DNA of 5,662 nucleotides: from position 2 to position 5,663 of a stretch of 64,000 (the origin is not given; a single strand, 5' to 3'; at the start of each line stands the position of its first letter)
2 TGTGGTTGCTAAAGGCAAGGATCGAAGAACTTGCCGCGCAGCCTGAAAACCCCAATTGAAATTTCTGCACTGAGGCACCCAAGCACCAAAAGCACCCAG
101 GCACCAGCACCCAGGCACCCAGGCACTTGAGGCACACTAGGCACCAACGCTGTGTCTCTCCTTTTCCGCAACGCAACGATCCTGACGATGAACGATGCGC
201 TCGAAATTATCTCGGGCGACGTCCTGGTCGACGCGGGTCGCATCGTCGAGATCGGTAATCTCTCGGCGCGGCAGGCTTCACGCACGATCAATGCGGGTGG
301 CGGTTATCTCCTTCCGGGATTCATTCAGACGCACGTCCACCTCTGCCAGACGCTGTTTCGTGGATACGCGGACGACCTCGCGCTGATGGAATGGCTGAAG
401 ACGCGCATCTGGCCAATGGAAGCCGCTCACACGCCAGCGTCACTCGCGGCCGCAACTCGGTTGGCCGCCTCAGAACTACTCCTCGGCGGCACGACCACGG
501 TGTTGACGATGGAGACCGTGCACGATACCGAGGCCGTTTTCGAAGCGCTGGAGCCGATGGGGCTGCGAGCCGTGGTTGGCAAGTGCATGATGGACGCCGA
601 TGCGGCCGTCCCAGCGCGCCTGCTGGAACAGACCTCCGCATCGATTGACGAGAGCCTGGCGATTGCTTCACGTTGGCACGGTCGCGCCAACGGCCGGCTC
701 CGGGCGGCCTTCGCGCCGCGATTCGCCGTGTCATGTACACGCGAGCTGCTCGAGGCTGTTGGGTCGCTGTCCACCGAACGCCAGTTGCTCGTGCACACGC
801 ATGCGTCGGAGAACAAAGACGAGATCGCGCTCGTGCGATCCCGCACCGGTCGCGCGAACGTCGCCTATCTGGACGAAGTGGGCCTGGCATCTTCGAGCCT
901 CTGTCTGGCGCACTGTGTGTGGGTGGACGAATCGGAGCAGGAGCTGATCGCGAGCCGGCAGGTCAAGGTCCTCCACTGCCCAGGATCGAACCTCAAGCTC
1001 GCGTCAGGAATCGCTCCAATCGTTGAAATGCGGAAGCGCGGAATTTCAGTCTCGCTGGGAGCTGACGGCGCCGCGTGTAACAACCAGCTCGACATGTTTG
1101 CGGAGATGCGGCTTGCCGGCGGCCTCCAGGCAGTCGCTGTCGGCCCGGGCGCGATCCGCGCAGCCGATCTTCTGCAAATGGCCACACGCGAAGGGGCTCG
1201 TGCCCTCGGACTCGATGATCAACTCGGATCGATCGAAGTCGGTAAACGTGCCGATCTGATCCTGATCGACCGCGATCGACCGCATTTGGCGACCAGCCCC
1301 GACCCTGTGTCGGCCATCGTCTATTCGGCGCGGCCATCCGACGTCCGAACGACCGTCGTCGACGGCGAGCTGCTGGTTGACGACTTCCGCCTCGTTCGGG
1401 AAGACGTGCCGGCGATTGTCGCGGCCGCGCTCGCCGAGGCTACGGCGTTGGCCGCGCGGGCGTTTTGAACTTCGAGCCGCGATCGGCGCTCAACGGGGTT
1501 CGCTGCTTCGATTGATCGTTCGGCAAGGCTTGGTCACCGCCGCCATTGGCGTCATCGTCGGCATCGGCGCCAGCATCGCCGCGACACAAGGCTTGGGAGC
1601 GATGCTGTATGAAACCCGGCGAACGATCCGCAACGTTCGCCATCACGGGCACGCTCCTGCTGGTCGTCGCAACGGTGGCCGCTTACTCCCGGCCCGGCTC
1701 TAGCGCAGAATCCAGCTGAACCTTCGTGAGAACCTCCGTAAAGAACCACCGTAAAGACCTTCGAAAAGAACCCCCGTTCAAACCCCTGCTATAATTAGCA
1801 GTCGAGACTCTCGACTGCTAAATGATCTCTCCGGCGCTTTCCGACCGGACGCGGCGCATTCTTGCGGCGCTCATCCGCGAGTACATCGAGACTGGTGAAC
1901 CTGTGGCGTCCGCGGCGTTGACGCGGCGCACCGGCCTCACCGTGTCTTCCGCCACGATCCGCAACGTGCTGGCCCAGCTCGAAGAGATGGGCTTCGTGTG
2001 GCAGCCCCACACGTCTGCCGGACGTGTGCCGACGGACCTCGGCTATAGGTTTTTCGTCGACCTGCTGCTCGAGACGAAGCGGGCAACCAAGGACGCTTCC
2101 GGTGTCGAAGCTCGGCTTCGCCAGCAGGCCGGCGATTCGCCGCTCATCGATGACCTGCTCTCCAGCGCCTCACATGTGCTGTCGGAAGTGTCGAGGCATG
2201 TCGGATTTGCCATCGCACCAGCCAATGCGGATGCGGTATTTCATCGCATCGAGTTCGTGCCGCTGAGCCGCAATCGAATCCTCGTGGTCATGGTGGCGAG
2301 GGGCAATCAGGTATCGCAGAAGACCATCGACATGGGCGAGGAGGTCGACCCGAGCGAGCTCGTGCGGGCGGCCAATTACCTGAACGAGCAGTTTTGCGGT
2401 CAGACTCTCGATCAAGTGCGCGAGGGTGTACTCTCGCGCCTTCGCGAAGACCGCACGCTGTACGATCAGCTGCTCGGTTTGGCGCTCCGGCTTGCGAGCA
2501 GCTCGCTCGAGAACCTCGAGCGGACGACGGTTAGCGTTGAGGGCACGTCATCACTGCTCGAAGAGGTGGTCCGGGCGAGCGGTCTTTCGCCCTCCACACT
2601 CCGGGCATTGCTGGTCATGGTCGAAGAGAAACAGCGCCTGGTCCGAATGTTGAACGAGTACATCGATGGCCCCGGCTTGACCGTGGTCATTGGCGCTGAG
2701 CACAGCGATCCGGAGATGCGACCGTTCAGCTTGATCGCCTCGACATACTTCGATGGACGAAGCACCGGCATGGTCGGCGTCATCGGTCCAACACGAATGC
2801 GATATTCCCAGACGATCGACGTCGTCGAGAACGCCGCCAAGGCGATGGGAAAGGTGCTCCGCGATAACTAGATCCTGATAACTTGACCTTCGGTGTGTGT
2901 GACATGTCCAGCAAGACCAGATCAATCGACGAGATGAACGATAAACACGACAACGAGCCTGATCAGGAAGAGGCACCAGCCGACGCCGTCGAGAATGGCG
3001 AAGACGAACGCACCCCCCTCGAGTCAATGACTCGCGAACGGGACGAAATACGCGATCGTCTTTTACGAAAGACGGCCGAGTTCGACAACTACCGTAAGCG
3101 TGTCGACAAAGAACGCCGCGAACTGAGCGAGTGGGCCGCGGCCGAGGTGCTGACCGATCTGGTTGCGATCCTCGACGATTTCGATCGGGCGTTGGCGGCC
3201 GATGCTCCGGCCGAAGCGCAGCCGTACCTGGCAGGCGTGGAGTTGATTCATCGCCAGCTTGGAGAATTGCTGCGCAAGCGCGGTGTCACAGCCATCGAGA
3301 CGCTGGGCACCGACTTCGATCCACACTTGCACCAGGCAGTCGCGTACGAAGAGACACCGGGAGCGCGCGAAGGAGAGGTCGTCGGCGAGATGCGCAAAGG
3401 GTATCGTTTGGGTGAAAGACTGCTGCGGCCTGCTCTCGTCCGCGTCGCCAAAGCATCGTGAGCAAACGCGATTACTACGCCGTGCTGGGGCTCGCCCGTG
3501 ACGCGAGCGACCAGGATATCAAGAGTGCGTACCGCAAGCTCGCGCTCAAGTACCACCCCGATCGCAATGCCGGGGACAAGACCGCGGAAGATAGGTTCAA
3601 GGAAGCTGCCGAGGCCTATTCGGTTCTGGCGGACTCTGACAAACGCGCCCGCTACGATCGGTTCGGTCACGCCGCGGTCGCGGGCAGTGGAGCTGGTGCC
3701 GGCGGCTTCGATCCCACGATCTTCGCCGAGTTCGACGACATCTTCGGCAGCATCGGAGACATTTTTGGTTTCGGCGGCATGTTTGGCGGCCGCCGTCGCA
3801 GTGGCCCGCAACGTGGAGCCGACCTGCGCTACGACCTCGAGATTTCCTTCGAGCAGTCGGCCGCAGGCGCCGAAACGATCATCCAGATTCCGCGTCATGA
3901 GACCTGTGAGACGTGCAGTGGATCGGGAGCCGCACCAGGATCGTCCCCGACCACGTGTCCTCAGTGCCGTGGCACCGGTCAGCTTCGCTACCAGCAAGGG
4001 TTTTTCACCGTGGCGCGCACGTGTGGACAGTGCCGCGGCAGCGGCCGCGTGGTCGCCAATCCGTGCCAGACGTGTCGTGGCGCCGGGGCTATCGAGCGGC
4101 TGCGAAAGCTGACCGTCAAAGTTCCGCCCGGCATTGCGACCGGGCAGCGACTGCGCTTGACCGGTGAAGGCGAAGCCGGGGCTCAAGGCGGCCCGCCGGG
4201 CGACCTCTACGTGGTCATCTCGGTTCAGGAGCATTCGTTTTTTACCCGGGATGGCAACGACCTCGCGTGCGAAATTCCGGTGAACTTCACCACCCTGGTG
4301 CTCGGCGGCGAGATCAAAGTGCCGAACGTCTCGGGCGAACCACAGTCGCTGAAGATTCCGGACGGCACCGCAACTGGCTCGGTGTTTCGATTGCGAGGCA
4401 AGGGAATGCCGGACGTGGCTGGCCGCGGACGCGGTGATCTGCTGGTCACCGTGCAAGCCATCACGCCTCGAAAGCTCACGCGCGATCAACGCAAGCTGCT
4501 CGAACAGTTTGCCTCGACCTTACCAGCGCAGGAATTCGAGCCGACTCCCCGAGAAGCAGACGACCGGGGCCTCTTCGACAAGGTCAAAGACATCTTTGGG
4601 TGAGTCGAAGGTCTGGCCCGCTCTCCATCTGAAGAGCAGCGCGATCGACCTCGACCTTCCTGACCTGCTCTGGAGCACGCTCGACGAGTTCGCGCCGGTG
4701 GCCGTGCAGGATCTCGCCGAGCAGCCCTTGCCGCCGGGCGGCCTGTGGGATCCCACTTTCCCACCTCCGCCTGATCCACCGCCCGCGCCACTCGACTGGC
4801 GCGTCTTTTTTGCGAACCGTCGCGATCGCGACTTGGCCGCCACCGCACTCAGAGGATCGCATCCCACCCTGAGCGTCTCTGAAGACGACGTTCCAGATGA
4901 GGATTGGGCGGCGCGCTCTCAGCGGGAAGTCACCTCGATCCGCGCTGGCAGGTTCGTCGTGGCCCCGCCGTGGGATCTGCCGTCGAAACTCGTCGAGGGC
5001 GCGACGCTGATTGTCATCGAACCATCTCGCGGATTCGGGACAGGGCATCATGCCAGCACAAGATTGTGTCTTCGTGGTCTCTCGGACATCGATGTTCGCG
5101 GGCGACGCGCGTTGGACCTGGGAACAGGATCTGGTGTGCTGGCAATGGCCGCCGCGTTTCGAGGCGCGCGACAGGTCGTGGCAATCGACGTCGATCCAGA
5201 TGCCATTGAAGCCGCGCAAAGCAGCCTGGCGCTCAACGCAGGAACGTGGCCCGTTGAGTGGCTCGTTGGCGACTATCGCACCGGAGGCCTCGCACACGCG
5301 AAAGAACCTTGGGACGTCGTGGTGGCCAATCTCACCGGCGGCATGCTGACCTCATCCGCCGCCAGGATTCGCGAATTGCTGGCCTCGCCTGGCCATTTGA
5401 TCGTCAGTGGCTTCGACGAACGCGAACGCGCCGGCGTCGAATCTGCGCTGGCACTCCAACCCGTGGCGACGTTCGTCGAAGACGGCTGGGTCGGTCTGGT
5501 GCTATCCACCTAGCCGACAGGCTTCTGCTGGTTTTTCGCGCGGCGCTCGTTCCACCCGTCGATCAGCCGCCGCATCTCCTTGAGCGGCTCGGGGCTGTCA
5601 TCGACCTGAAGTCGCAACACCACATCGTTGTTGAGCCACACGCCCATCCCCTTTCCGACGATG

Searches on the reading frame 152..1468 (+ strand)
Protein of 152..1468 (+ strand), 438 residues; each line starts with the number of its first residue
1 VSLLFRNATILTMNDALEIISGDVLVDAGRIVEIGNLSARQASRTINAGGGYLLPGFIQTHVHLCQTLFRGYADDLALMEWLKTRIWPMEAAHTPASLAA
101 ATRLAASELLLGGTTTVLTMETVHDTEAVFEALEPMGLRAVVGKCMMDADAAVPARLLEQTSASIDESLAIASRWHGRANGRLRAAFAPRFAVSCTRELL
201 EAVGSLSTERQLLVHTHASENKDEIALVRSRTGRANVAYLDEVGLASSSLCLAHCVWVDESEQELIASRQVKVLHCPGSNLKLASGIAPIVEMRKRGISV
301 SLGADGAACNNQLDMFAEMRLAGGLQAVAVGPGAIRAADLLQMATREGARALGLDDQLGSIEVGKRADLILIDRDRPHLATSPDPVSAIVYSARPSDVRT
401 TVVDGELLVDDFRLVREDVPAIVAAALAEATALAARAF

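Call 55: search_protein_families(library=pfam, proteins=[window:152-1468:+], max_evalue=0.0001)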
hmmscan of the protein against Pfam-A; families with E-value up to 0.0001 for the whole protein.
window:152-1468:+ (438 aa): 2 families
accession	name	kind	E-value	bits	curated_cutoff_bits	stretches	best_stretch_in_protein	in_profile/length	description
PF01979.26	Amidohydro_1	-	2.9e-73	247.5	25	1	52-407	1-344/345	Amidohydrolase family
PF07969.17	Amidohydro_3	-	7.8e-23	82.1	29.7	1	92-408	151-471/472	Amidohydrolase family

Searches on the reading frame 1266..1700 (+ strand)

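Call 57: search_protein_families(library=pfam, proteins=[window:1266-1700:+], max_evalue=0.01)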
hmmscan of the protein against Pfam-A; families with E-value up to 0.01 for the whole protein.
window:1266-1700:+ (145 aa): 1 family
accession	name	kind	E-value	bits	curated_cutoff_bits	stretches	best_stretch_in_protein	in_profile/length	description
PF02687.27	FtsX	-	0.00018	22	25.5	1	65-108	28-71/120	FtsX-like permease C-terminal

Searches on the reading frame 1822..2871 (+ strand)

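Call 55: search_protein_families(library=pfam, proteins=[window:1822-2871:+], max_evalue=0.0001)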
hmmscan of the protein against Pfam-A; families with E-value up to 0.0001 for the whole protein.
window:1822-2871:+ (349 aa): 1 family
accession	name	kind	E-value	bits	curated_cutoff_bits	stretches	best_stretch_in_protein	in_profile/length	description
PF01628.27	HrcA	-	5.7e-52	177.2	22.2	1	110-332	1-215/215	HrcA protein C terminal domain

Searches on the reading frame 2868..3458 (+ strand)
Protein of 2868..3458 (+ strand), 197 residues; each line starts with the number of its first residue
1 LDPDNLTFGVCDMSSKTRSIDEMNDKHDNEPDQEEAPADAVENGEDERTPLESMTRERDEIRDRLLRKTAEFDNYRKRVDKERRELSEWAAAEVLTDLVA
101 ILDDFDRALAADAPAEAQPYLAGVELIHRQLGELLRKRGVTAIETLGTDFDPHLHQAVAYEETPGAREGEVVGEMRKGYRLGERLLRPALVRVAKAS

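Call 56: search_protein_families(library=pfam, proteins=[window:2868-3458:+], max_evalue=0.0001)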
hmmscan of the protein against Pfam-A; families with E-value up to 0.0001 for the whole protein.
window:2868-3458:+ (197 aa): 1 family
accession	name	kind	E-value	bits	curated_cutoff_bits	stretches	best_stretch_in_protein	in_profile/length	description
PF01025.24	GrpE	-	4.9e-43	147.1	25.8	1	33-195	5-165/165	GrpE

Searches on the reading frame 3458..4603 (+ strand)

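Call 19: search_protein_families(library=pfam, proteins=[window:3458-4603:+], max_evalue=0.001)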
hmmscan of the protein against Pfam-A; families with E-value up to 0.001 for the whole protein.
window:3458-4603:+ (381 aa): 4 families
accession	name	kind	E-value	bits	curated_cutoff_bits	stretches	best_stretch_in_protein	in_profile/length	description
PF01556.23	DnaJ_C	-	7.8e-48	162.8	26.6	1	123-337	1-152/152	DnaJ C terminal domain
PF00226.36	DnaJ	-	2.8e-26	91.8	27.8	1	5-67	1-63/63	DnaJ domain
PF00684.25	DnaJ_CXXCXGXG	-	2.3e-15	57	32.7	1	150-210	1-65/65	DnaJ central domain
PF15777.11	Anti-TRAP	-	0.00083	19.7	32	0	148-181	11-47/59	Tryptophan RNA-binding attenuator protein inhibitory protein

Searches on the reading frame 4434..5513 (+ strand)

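Call 19: search_protein_families(library=pfam, proteins=[window:4434-5513:+], max_evalue=0.001)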
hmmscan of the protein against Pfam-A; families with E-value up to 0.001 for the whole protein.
window:4434-5513:+ (359 aa): 8 families
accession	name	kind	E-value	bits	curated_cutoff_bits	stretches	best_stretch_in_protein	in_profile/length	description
PF06325.19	PrmA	-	1.8e-37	129.9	22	1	145-355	84-291/296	Ribosomal protein L11 methyltransferase (PrmA)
PF13649.12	Methyltransf_25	-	2.7e-09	38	27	1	227-301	2-73/97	Methyltransferase domain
PF13847.12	Methyltransf_31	-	1.4e-07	31.7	27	1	223-328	4-113/145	Methyltransferase domain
PF05175.20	MTS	-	5.2e-07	29.9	23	1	209-283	20-92/170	Methyltransferase small domain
PF13489.12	Methyltransf_23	-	6.6e-06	26.4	27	1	216-329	16-121/164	Methyltransferase domain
PF08241.18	Methyltransf_11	-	9.4e-06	26.6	21.2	1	227-305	1-73/95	Methyltransferase domain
PF03602.21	Cons_hypoth95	-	5e-05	23.5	24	1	220-266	39-85/182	Conserved hypothetical protein 95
PF08242.18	Methyltransf_12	-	0.00011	23.3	30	1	227-302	1-75/98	Methyltransferase domain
